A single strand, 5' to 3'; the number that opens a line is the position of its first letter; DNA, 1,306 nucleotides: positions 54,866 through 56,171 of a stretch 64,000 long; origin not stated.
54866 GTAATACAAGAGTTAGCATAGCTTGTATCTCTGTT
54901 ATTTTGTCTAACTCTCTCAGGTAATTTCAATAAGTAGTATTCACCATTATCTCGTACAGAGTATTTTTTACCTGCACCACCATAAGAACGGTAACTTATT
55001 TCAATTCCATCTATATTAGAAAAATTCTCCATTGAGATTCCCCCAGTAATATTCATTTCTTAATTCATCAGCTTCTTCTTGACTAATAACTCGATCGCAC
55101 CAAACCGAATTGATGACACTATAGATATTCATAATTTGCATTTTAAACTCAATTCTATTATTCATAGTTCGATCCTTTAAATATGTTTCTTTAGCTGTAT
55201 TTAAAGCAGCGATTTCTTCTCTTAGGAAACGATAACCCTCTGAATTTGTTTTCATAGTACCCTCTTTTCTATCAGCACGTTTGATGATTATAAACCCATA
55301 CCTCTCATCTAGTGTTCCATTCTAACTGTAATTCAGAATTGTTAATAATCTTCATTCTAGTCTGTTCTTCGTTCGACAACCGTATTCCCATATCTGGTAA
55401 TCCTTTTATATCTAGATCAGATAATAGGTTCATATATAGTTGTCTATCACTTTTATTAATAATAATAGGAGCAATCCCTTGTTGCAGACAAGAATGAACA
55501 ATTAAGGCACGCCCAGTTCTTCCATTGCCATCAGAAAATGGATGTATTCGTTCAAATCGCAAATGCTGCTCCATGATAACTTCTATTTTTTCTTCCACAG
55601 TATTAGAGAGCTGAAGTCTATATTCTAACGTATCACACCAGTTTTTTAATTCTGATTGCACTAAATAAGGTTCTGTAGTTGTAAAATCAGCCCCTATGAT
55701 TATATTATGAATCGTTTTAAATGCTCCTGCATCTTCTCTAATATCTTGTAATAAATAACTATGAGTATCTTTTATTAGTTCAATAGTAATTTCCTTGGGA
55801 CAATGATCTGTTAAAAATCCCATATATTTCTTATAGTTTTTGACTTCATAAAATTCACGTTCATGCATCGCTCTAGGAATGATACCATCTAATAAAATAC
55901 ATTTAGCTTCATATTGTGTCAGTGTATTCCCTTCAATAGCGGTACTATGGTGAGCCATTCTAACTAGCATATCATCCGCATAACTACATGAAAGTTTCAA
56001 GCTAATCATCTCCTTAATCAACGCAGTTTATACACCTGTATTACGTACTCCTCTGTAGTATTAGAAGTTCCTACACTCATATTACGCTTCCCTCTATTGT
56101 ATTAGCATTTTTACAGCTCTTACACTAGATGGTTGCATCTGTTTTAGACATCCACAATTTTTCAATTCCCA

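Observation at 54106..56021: Fic protein, unknown 79-aa ORF and a truncated HipA-like kinase in one co-directional cluster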

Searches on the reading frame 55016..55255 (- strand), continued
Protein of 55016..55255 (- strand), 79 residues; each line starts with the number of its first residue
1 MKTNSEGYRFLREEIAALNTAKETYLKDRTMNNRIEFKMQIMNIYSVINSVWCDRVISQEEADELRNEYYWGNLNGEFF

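Call 98: find_encoding_contigs(protein=P0248, flank=1500, max_places=2)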
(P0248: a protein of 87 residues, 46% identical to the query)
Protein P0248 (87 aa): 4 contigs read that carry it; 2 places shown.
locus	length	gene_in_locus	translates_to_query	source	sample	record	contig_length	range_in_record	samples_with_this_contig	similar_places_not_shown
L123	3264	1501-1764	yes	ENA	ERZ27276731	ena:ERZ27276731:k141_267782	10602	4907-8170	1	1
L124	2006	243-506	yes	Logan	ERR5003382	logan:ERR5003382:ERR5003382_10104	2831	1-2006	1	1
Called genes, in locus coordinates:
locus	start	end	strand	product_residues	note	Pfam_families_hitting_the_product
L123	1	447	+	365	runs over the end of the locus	PF03054:tRNA_Me_trans, PF20259:tRNA_Me_trans_M, PF20258:tRNA_Me_trans_C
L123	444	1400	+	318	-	-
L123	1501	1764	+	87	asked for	-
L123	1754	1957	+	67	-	-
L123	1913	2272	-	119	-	PF08821:CGGC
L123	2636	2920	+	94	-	PF01381:HTH_3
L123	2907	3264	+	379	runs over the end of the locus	PF13657:Couple_hipA, PF07804:HipA_C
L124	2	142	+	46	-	?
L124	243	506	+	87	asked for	-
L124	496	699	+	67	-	-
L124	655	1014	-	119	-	PF08821:CGGC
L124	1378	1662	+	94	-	PF01381:HTH_3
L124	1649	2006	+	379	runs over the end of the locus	PF13657:Couple_hipA, PF07804:HipA_C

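Call 99: find_encoding_contigs(protein=P0193, flank=1500, max_places=2)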
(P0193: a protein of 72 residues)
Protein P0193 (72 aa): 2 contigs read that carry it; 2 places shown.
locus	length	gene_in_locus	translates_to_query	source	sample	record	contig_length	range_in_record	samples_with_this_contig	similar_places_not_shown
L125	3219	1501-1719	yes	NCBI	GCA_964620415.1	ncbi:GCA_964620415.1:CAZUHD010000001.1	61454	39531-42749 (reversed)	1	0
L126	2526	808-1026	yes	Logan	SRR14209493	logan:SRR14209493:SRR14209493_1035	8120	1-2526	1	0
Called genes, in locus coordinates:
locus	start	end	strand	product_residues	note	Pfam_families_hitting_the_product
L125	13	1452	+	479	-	PF00128:Alpha-amylase, PF02324:Glyco_hydro_70 (faint), PF09154:Alpha-amy_C_pro (weak)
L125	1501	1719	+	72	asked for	-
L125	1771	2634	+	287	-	PF07804:HipA_C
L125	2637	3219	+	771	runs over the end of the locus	PF02810:SEC-C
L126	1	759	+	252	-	?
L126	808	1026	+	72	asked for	-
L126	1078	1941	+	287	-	PF07804:HipA_C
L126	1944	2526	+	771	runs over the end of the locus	PF02810:SEC-C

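Call 100: find_encoding_contigs(protein=P0274, flank=1500, max_places=2)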
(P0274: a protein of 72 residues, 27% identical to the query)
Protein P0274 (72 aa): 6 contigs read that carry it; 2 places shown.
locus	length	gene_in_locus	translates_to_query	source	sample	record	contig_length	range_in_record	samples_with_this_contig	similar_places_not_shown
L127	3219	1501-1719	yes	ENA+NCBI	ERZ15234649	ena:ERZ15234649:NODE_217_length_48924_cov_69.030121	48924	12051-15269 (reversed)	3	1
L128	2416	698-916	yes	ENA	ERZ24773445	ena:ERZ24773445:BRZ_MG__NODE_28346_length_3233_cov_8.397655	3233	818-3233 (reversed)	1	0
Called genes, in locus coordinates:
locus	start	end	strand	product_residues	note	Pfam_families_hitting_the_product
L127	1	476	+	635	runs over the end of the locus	PF27449:LtaS_N, PF00884:Sulfatase, PF01663:Phosphodiest (weak)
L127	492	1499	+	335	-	PF05496:RuvB_N, PF00004:AAA, PF07728:AAA_5 (weak), PF17864:AAA_lid_4, PF05491:WHD_RuvB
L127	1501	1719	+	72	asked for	-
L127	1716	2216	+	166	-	-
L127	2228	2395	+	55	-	-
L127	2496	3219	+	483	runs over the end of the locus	-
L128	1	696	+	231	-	?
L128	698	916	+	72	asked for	-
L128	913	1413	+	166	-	-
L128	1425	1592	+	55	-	-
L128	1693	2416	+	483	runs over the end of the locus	-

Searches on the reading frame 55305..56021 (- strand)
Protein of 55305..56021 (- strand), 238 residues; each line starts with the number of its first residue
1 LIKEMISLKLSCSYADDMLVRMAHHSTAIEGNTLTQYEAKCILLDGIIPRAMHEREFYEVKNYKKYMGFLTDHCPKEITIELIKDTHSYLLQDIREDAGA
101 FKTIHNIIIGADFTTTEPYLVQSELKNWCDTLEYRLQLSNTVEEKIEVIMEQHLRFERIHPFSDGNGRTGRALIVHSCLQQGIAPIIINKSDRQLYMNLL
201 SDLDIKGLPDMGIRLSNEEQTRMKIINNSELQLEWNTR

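Call 3: search_protein_families(library=pfam, proteins=[window:55305-56021:-], max_evalue=0.1)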
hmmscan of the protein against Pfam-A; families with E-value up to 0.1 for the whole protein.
window:55305-56021:- (238 aa): 2 families
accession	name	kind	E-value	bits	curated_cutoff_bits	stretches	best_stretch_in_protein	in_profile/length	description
PF02661.23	Fic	-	3.5e-17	63.5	24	1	78-175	2-90/93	Fic/DOC family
PF10057.14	MpsC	-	0.0074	16.8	23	0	114-175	46-106/111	Na+-translocating membrane potential-generating system (MpsC)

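Call 4: search_protein_families(library=padloc, proteins=[window:55305-56021:-], max_evalue=0.1)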
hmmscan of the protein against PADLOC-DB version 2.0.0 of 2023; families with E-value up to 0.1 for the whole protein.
window:55305-56021:- (238 aa): 10 families
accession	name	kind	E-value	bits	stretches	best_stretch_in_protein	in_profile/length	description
PDLC04840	PDC-S04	-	2.5e-76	254.4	1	12-227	5-223/227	-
PDLC04836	PDC-S04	-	2.5e-36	123.1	1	18-206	25-215/244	-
PDLC04837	PDC-S04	-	1e-32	111.3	1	12-205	19-210/234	-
PDLC03963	SoFic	-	1.2e-27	95.2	1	19-184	57-218/361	-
PDLC04839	PDC-S04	-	2.1e-15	54.9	1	50-193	32-174/205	-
PDLC04838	PDC-S04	-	1.5e-09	35.9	1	72-183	57-167/209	-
PDLC04842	PDC-S04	-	2e-06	25.6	1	79-200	43-152/202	-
PDLC04841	PDC-S04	-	1e-05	23.3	1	77-192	139-245/292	-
PDLC04966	PDC-S24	-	1.8e-05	21.8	1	159-184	317-342/497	-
PDLC02230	AbiEi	-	0.016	12.9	0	70-106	131-167/192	AbiEi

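Call 5: search_protein_families(library=ncbifam, proteins=[window:55305-56021:-], max_evalue=0.1)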
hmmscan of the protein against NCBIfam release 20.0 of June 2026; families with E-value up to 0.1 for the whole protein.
window:55305-56021:- (238 aa): 7 families
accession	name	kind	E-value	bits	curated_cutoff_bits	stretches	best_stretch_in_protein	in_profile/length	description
TIGR02613.1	mob_myst_B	hypoth_equivalog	9.5e-09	35.4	124.4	1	79-180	50-143/186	mobile mystery protein B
NF046030.1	ProtAdlyltaseSoFic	equivalog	1.9e-08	33.6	550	1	120-183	158-216/361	protein adenylyltransferase Fic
NF046029.1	ProtAdlyltaseNmFic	equivalog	5.1e-06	26.3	230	1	79-203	28-140/177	protein adenylyltransferase Fic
NF043028.1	T4SS_AnkX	equivalog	3.1e-05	22.3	1400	1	136-186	201-252/938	Dot/Icm T4SS effector AnkN/AnkX/LegA8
NF041381.1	XopAC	subfamily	0.0064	15.2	450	1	122-196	353-429/451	XopAC/AvrAC family type III secretion system effector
NF003205.0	PRK04171.1-5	equivalog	0.034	13.4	375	1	121-197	14-86/220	ribosome biogenesis protein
NF045983.1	ProtAdnltaseVbhT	equivalog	0.039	13.1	800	0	80-178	56-153/419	type II toxin-antitoxin system protein adenylyltransferase VbhT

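Call 87: search_protein_families(library=phrogs, proteins=[window:55305-56021:-], max_evalue=0.01)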
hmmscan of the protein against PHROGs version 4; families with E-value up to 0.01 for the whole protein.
window:55305-56021:- (238 aa): 7 families
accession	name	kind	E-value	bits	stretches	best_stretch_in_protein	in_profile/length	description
phrog_11900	-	unknown function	5.3e-60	203.8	1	12-206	7-207/230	-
phrog_5978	-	unknown function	3.1e-27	96.6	1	18-200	52-246/364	-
phrog_12747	-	unknown function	1.5e-07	32.2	1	72-183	48-161/211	-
phrog_29649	-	unknown function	1.8e-07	32.1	1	13-46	6-39/78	-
phrog_23170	-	unknown function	1.3e-06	29.3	1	75-183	39-148/191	-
phrog_13548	-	unknown function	1.3e-05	25.4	1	21-182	67-224/379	-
phrog_10690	-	unknown function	0.00095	19.3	1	76-173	195-293/346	-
